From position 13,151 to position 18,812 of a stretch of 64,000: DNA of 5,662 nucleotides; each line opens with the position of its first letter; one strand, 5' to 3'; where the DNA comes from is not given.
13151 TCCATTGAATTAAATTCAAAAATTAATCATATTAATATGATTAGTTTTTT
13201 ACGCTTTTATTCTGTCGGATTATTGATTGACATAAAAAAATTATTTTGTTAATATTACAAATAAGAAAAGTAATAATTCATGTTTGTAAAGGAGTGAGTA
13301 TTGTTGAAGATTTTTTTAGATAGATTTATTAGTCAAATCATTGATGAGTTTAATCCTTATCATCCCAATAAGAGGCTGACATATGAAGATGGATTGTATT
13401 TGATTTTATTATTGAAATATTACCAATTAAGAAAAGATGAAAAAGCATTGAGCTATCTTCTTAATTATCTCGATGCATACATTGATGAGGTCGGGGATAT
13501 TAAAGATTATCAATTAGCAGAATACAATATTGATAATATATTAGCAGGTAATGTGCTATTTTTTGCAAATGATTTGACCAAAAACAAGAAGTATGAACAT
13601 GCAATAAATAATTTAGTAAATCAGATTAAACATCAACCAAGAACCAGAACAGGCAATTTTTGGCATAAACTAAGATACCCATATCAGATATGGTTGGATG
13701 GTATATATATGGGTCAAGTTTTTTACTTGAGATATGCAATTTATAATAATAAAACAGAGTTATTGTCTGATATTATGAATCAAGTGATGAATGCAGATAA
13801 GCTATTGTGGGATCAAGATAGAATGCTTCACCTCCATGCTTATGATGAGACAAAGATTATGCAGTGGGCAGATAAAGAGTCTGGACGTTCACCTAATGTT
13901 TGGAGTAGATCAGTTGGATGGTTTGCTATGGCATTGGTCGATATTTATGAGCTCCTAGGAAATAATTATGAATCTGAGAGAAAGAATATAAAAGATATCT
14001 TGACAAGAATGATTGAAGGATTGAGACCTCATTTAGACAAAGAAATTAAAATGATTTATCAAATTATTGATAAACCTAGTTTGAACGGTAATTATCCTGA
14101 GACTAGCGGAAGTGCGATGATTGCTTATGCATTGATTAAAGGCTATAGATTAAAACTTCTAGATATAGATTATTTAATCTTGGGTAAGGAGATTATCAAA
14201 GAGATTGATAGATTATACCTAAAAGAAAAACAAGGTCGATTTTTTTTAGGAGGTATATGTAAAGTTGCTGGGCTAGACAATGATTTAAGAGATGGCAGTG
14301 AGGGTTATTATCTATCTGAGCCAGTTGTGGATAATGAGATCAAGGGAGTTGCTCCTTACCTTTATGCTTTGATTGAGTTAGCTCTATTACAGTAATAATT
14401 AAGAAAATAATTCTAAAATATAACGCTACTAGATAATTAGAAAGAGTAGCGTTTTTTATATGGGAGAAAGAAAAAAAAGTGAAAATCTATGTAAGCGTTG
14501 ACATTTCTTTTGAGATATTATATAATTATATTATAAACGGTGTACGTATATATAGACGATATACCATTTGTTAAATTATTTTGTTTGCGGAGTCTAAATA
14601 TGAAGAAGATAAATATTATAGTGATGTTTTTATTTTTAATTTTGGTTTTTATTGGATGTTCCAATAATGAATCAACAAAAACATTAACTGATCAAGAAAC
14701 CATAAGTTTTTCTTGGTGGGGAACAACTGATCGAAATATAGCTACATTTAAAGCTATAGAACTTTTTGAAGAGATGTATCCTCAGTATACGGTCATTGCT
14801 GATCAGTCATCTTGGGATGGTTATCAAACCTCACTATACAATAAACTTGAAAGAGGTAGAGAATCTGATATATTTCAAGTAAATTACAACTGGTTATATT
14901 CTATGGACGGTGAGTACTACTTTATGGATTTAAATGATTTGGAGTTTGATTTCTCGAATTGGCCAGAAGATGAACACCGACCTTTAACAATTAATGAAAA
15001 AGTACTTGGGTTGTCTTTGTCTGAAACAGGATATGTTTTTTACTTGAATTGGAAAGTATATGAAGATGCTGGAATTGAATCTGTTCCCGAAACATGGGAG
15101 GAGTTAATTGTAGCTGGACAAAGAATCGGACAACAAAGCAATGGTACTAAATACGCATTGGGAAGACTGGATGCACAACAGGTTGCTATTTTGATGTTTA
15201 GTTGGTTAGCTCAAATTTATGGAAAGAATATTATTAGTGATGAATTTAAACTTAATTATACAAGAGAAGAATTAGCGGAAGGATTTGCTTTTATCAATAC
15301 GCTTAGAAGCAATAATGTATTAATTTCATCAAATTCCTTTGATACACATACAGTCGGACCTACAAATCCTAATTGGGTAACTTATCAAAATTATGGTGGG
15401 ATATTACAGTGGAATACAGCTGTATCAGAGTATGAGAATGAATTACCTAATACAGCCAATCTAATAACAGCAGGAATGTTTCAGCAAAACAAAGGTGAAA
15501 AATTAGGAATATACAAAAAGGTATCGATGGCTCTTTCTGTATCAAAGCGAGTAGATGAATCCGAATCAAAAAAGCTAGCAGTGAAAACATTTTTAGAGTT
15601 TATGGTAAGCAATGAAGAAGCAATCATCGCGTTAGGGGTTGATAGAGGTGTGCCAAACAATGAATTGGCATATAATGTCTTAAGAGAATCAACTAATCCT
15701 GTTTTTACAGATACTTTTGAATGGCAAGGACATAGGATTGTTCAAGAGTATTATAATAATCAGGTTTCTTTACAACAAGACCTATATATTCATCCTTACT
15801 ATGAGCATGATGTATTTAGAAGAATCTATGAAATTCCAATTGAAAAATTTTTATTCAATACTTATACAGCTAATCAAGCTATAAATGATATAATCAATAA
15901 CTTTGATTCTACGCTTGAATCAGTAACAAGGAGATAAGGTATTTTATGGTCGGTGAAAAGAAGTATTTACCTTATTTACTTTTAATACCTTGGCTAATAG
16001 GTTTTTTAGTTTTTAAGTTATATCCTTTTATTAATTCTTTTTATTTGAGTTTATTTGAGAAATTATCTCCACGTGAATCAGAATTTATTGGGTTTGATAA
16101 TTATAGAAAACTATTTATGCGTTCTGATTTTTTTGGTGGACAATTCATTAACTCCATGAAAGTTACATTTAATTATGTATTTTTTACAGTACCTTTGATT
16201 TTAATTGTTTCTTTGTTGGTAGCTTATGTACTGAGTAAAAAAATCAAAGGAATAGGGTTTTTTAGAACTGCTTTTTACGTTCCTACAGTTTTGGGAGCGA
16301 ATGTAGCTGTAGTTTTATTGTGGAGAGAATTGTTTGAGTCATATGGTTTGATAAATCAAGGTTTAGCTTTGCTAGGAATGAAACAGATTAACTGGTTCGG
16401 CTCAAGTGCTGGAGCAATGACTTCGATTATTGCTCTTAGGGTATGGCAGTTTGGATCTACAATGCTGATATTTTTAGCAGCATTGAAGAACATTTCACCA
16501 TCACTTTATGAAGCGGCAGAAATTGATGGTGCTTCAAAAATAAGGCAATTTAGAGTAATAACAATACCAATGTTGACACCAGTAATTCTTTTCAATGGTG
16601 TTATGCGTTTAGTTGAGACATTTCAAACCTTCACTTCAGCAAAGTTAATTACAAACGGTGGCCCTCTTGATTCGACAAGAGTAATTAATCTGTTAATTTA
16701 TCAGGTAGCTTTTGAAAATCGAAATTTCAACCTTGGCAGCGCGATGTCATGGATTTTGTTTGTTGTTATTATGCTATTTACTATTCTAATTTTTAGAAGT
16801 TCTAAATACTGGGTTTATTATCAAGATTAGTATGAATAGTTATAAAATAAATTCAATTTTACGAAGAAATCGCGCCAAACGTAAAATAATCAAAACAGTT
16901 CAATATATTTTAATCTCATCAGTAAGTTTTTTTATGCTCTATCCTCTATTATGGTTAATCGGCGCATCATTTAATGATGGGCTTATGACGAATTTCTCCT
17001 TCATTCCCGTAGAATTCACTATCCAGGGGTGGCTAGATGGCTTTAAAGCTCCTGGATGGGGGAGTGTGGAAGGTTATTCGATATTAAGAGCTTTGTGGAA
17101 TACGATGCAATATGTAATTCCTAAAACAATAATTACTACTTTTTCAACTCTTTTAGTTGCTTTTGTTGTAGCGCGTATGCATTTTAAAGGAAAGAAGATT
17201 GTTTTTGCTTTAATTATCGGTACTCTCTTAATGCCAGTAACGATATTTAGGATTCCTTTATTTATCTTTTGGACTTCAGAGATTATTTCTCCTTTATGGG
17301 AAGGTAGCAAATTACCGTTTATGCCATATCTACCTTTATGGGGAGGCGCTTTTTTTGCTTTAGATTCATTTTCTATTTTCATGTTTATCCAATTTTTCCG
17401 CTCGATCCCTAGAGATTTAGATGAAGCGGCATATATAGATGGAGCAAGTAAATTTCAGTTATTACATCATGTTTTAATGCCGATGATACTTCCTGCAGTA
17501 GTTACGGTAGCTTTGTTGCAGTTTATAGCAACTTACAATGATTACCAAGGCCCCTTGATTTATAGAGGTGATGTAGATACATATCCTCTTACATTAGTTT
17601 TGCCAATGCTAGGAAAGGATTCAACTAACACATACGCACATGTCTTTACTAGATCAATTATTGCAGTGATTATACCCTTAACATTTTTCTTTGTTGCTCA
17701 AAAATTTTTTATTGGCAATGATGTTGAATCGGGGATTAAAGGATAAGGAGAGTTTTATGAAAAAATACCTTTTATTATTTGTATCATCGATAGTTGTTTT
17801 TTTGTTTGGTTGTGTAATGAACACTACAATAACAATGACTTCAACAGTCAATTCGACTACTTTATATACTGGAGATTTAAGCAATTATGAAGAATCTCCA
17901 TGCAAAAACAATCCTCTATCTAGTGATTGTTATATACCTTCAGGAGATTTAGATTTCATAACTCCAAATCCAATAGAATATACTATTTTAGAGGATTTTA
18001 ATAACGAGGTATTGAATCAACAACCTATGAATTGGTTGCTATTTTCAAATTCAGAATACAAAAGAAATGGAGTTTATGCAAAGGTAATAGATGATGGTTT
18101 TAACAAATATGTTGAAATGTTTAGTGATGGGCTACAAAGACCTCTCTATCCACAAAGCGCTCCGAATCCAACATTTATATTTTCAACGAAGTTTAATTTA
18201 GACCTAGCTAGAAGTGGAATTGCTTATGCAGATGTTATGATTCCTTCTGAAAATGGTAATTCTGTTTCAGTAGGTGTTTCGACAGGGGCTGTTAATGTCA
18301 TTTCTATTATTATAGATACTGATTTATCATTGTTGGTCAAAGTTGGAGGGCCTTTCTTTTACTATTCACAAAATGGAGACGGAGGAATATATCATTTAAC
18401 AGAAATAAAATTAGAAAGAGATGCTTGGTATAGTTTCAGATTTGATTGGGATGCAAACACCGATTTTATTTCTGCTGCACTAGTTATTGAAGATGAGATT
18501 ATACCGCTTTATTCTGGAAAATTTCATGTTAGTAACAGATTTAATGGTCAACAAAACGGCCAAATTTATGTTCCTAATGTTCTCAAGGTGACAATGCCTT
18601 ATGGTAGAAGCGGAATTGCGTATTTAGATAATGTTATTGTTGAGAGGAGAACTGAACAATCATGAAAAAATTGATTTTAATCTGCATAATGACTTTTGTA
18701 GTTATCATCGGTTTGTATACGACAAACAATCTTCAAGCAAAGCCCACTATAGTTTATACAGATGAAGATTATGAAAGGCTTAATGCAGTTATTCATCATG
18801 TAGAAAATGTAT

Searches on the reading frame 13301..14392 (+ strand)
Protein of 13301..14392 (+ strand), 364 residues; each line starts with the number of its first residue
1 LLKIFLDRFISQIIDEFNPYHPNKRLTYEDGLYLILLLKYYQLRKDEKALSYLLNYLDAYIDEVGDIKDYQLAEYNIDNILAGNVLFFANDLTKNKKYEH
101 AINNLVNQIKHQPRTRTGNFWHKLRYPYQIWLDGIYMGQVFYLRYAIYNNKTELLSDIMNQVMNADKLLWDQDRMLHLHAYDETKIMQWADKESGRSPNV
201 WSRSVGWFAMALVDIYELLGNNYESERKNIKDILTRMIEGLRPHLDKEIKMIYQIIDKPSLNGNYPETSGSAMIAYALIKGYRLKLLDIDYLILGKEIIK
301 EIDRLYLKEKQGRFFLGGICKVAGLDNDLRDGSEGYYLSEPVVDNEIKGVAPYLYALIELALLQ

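Call 8: search_protein_families(library=pfam, proteins=[window:13301-14392:+])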
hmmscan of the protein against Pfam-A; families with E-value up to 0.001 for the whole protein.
window:13301-14392:+ (364 aa): 1 family
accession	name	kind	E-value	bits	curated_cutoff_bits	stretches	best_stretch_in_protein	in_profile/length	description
PF07470.19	Glyco_hydro_88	-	1.9e-74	251.2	26.6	1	20-360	21-348/352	Glycosyl Hydrolase Family 88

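Call 65: search_protein_families(library=ncbifam, proteins=[window:13301-14392:+], max_evalue=0.01)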
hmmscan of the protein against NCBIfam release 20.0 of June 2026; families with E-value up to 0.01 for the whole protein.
window:13301-14392:+ (364 aa): 1 family
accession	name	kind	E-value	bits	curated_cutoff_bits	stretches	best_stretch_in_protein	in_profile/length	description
NF051900.1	BetGalacBglBAgro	equivalog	3.6e-17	62.4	420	1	29-298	22-277/333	beta-galactosidase BglB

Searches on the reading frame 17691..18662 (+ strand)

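Call 8: search_protein_families(library=pfam, proteins=[window:17691-18662:+])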
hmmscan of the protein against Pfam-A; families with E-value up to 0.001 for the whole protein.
window:17691-18662:+ (324 aa): 0 families

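Call 65: search_protein_families(library=ncbifam, proteins=[window:17691-18662:+], max_evalue=0.01)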
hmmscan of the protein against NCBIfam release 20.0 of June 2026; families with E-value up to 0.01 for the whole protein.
window:17691-18662:+ (324 aa): 0 families

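Call 90: search_protein_families(library=pfam, proteins=[window:17691-18662:+], max_evalue=1)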
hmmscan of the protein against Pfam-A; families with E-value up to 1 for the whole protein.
window:17691-18662:+ (324 aa): 1 family
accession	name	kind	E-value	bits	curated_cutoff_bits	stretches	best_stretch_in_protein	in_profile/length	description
PF02197.22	RIIa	-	0.0029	17.7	22.4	1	98-119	5-26/38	Regulatory subunit of type II PKA R-subunit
